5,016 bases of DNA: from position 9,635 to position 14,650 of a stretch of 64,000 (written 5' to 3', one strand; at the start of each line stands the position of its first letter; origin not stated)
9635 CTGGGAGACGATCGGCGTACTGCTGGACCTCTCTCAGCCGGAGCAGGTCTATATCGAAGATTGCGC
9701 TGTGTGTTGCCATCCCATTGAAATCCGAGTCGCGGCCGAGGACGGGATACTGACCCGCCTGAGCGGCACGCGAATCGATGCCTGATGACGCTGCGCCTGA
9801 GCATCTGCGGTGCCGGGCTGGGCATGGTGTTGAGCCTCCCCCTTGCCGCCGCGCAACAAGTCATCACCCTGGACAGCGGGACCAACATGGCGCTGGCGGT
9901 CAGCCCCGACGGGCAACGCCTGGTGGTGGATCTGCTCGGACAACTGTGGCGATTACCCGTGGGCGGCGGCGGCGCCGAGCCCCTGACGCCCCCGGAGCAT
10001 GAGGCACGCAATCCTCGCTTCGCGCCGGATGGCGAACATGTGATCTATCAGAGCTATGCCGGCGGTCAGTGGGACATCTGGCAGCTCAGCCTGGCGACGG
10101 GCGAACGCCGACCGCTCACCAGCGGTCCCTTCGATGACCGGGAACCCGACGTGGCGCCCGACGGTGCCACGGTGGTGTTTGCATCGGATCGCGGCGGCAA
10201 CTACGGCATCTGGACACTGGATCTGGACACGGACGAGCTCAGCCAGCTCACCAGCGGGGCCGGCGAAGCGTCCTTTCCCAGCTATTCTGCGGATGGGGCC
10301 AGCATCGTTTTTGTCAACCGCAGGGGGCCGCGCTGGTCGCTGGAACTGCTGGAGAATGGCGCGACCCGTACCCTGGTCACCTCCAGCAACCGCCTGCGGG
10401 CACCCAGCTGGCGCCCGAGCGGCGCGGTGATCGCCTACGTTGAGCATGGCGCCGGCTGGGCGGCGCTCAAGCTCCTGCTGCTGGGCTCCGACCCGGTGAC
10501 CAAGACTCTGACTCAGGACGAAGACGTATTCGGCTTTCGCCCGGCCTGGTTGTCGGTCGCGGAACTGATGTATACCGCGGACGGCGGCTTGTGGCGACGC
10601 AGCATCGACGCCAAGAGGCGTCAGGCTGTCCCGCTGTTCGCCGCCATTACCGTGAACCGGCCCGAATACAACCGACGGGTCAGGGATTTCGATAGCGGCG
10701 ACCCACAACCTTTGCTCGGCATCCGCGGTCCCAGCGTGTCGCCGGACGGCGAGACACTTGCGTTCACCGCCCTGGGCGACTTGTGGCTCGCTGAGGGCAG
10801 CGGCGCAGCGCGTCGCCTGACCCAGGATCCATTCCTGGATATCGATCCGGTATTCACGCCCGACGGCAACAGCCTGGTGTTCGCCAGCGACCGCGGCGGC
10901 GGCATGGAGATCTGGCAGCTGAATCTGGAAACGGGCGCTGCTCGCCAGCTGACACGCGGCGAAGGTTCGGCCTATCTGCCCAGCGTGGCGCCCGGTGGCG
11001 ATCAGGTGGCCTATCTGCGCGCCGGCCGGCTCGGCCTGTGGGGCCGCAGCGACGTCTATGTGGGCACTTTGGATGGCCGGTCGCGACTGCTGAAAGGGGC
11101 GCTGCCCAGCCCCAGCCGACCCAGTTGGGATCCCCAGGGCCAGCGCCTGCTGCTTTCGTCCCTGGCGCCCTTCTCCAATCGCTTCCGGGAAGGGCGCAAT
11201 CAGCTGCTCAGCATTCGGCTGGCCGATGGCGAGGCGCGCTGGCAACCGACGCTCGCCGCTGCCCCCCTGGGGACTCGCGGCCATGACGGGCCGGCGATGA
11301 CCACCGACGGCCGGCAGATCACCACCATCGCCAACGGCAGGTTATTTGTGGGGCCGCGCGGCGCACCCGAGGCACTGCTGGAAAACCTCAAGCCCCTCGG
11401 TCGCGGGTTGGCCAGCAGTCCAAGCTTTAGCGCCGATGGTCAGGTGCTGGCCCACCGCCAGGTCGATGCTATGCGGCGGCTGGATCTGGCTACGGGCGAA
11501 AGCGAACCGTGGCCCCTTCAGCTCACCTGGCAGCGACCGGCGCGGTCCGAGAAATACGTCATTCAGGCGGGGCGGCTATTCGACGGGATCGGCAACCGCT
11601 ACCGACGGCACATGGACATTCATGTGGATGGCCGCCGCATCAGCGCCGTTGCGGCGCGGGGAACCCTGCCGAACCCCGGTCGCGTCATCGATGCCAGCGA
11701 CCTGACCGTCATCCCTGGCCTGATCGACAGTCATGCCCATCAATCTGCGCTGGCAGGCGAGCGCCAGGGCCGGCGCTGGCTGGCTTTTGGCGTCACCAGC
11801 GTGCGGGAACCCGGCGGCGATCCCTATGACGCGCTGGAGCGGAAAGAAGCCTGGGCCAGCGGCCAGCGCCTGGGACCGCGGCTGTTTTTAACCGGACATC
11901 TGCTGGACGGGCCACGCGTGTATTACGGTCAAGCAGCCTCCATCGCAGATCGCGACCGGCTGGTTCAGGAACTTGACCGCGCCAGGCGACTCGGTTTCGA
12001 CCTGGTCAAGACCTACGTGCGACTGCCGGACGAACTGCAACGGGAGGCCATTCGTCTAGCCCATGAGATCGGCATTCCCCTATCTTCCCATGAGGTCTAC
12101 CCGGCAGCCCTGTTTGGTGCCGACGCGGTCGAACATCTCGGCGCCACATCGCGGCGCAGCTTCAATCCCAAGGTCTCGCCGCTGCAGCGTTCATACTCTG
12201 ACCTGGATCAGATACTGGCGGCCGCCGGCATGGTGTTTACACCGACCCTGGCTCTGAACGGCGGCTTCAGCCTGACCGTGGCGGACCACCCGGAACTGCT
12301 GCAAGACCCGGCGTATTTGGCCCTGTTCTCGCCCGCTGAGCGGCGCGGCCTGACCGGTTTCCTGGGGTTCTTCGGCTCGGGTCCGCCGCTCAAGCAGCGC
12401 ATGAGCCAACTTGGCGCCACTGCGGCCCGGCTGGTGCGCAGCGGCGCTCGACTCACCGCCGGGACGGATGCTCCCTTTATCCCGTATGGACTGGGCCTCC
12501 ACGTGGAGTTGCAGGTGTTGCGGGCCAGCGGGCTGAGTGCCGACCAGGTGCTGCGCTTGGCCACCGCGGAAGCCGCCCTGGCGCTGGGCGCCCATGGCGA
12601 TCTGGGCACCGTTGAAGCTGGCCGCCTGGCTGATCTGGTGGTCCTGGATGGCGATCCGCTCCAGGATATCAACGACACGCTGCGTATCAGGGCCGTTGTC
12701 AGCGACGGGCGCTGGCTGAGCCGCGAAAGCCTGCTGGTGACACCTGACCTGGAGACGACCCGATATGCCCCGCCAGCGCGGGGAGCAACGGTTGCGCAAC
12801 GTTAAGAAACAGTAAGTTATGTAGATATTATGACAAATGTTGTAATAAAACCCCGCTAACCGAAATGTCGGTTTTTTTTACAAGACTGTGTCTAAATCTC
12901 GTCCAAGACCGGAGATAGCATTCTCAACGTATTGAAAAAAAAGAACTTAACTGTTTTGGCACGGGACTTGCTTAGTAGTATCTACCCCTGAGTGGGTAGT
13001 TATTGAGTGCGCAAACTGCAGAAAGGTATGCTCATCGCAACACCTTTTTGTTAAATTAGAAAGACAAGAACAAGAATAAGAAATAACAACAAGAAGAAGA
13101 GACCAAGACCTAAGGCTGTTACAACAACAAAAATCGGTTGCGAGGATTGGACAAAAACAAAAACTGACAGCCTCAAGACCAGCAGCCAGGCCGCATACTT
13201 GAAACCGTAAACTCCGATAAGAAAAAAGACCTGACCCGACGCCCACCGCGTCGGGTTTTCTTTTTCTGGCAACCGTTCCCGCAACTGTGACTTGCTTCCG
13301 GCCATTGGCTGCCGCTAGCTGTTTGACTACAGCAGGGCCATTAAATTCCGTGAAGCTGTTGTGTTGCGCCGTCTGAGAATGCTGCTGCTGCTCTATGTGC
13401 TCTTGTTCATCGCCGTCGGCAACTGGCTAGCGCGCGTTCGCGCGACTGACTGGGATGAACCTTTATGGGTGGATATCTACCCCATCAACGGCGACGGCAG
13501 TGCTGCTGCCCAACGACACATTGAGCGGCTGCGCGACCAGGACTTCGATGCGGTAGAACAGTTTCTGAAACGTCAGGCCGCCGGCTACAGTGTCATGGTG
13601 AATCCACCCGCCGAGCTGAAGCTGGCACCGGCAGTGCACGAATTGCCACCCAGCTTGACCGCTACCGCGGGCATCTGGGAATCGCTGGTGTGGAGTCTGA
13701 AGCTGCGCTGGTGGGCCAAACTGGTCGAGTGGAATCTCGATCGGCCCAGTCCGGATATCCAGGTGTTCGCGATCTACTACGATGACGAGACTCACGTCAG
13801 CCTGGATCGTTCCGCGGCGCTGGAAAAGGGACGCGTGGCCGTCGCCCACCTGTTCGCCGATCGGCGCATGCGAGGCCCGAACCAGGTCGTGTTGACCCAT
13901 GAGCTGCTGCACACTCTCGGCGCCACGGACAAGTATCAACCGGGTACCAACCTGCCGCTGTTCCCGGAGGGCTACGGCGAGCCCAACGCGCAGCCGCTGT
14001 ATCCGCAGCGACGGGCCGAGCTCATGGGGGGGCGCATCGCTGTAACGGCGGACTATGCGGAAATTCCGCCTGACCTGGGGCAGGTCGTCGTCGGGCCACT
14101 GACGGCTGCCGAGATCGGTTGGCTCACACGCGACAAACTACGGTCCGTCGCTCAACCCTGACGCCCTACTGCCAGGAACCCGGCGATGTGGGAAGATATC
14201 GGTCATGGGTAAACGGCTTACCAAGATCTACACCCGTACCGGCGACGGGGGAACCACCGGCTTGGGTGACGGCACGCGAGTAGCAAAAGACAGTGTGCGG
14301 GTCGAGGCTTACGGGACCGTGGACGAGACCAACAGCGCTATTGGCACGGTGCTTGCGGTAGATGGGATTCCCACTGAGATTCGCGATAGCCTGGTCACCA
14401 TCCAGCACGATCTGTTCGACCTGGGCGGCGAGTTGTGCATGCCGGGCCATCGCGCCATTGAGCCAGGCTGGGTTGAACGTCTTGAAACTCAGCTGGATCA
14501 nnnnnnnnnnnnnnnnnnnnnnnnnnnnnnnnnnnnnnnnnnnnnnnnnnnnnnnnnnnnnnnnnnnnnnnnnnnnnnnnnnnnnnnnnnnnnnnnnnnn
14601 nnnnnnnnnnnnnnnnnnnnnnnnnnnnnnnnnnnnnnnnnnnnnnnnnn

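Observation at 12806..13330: AT-rich island encoding a sigma-54-driven, AAN-repeat-rich RNA with a strong terminator: candidate CrcZ-like Hfq/Crc sponge sRNA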

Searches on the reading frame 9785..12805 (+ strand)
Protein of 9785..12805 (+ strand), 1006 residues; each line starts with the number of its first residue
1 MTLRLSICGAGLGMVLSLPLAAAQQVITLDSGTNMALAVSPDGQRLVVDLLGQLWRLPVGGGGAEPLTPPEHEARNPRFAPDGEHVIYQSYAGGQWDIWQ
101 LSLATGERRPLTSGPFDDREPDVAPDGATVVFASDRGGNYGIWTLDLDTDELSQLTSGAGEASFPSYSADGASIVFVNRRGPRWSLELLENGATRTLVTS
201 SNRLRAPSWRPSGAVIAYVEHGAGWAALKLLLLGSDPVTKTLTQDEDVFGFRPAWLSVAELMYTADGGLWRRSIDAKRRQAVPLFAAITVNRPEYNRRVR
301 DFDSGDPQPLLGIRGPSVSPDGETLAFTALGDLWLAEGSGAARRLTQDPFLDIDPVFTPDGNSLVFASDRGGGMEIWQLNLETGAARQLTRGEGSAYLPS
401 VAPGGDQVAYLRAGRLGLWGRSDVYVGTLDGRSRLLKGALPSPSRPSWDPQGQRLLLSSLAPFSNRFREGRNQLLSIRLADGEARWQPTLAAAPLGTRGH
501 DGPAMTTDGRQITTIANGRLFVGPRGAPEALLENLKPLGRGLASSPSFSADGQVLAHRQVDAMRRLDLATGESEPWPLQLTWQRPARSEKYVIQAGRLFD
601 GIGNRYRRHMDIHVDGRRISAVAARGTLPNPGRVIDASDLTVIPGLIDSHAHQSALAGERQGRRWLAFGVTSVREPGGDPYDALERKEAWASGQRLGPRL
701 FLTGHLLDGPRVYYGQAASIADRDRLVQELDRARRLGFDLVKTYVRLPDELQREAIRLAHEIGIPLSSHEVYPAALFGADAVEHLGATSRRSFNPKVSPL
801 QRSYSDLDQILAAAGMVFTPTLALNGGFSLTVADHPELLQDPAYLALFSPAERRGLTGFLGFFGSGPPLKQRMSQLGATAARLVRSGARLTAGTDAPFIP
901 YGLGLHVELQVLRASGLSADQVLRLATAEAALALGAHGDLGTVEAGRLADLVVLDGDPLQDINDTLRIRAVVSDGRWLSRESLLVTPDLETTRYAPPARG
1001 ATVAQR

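Call 9: search_protein_families(library=pfam, proteins=[window:9785-12805:+])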
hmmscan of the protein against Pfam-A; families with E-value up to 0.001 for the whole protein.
window:9785-12805:+ (1006 aa): 7 families
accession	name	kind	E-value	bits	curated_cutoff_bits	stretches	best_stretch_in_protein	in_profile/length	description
PF07676.18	PD40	-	1.5e-42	143.1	20.9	3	343-378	2-38/38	WD40-like Beta Propeller Repeat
PF01979.26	Amidohydro_1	-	4.3e-15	56.2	25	1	641-977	1-344/345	Amidohydrolase family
PF07969.17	Amidohydro_3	-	2.3e-14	54.2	29.7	2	870-976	356-469/472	Amidohydrolase family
PF00930.27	DPPIV_N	-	1.4e-07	31.1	22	0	316-349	48-82/354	Dipeptidyl peptidase IV (DPP IV) N-terminal region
PF10647.15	Gmad1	-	1.5e-05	25.5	20.5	0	158-217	21-80/251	Lipoprotein LpqB beta-propeller domain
PF14583.12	Pectate_lyase22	-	2.9e-05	23.4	30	0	356-415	42-102/386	Oligogalacturonate lyase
PF13360.13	PQQ_2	-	0.00023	21.3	27.6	0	352-522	32-174/233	Outer membrane protein assembly factor BamB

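Call 60: search_protein_families(library=ncbifam, proteins=[window:9785-12805:+], max_evalue=0.01)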
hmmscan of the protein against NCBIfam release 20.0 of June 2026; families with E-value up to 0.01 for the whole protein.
window:9785-12805:+ (1006 aa): 51 families (the best 25 are shown)
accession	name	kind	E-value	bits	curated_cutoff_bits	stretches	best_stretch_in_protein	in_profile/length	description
TIGR02800.1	propeller_TolB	equivalog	1.6e-51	175.6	343.15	2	74-236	237-400/418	Tol-Pal system beta propeller repeat protein TolB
NF051886.1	XaaProDiPepCaul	equivalog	3.3e-28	98.8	500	2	882-976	302-395/398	Xaa-Pro dipeptidase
NF002183.0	PRK01029.1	equivalog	8.9e-25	87.6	405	3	24-169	273-424/429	Tol-Pal system protein TolB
NF033523.0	lasso_peptidase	equivalog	3e-17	62.6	400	3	41-136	58-152/638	Atxe2 family lasso peptide isopeptidase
NF006056.0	PRK08204.1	subfamily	2.8e-13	49.4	391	2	608-652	23-66/449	hypothetical protein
NF006689.0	PRK09237.1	equivalog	1.2e-12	47.2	371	1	591-653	5-66/383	amidohydrolase/deacetylase family metallohydrolase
TIGR01224.1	hutI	equivalog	3.8e-11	42.4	298.15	2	880-964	275-361/377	imidazolonepropionase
NF003124.0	PRK04043.1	equivalog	5.2e-11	42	428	1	320-389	242-316/419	Tol-Pal system protein TolB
NF005557.0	PRK07228.1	equivalog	5.3e-10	38.6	522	2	913-959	333-379/445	5'-deoxyadenosine deaminase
NF006055.0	PRK08203.1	equivalog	1.1e-09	37.4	532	2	605-652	22-70/455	8-oxoguanine deaminase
NF053518.1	DipepPtdsDpp5Prph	equivalog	2.8e-09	36.1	900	1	79-178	19-124/655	dipeptidyl-peptidase Dpp5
NF009060.0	PRK12394.1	equivalog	3.1e-09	36.1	442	1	591-677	5-92/381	metallo-dependent hydrolase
NF004636.0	PRK05985.1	subfamily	1.1e-07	31.1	408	1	604-654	12-62/398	amidohydrolase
NF002668.0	PRK02382.1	equivalog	1.1e-07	31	452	1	608-655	12-59/436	dihydroorotase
NF052339.1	hydrazine_alpha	equivalog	1.1e-07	30.2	800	1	342-400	95-155/804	hydrazine synthase subunit alpha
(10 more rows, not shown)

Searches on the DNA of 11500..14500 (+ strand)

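Call 4: search_rna_families(source=window, start=11500, end=14500, threshold=evalue, max_evalue=1, show_alignments=3)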
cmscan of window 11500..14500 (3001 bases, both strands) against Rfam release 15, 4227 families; matches with E-value up to 1: 1.
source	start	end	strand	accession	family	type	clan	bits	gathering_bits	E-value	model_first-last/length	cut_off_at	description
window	13064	13120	+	RF01675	CrcZ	Gene; sRNA;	-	17.2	95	0.09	1-398/398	no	Pseudomonas sRNA CrcZ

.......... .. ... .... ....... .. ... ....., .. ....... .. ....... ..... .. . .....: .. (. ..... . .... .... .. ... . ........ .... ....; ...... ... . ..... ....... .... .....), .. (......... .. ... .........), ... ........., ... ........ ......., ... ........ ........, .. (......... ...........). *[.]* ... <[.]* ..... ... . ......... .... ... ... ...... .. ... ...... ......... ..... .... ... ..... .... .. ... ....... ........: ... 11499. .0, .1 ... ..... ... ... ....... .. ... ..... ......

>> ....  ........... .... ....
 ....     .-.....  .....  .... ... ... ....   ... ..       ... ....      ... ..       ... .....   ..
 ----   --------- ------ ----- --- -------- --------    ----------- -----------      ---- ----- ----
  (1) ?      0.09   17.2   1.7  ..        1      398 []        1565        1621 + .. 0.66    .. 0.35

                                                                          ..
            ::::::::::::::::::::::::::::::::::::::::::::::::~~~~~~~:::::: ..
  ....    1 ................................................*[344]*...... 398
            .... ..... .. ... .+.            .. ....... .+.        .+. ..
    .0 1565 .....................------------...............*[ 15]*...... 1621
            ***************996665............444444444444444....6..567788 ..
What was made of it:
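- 13066..13102 (+): ARN blocks 1 and 2: 6 + 6 A-R-N triplets separated by one U. This is the stretch behind the weak CrcZ match (call 4).
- On CrcZ (Rfam RF01675): 17.2 bits, E = 0.09, restricted to 13064-13120 (call 4).
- Closest known: CrcZ / CrcY / CrcX of Pseudomonas and Azotobacter. Different: No detectable homology: 17.2 bits against a threshold of 95, and only over the low-complexity block (call 4).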

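Call 10: search_dna_similar(query=window:12806-13360:+, collection=plasmids, mode=distant)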
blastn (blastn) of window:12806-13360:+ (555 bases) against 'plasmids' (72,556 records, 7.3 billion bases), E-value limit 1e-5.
No match.
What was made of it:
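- Tried and rejected: A blastn search of the island gave no match (call 10).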

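Call 46: search_rna_families(sources=[L006, L066, L008, L001], threshold=evalue, max_evalue=1)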
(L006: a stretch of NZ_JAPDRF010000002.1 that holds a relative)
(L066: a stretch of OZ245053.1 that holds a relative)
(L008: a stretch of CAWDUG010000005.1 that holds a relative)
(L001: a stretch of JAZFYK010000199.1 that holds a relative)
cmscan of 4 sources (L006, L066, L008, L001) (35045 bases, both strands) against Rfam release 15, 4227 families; matches with E-value up to 1: 2.
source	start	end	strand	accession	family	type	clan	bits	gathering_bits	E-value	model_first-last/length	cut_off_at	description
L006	6521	6766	+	RF00174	Cobalamin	Cis-reg; riboswitch;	CL00101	76.5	31.5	2.4e-17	1-189/189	no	Cobalamin riboswitch aptamer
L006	197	291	+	RF03033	NLPC-P60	Cis-reg;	-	28.6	53.7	0.45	1-96/96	no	NLPC-P60 RNA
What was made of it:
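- On CrcZ (Rfam RF01675): No hit in four related loci (call 46).
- Closest known: CrcZ / CrcY / CrcX of Pseudomonas and Azotobacter. Different: Relatives give no match (call 46).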
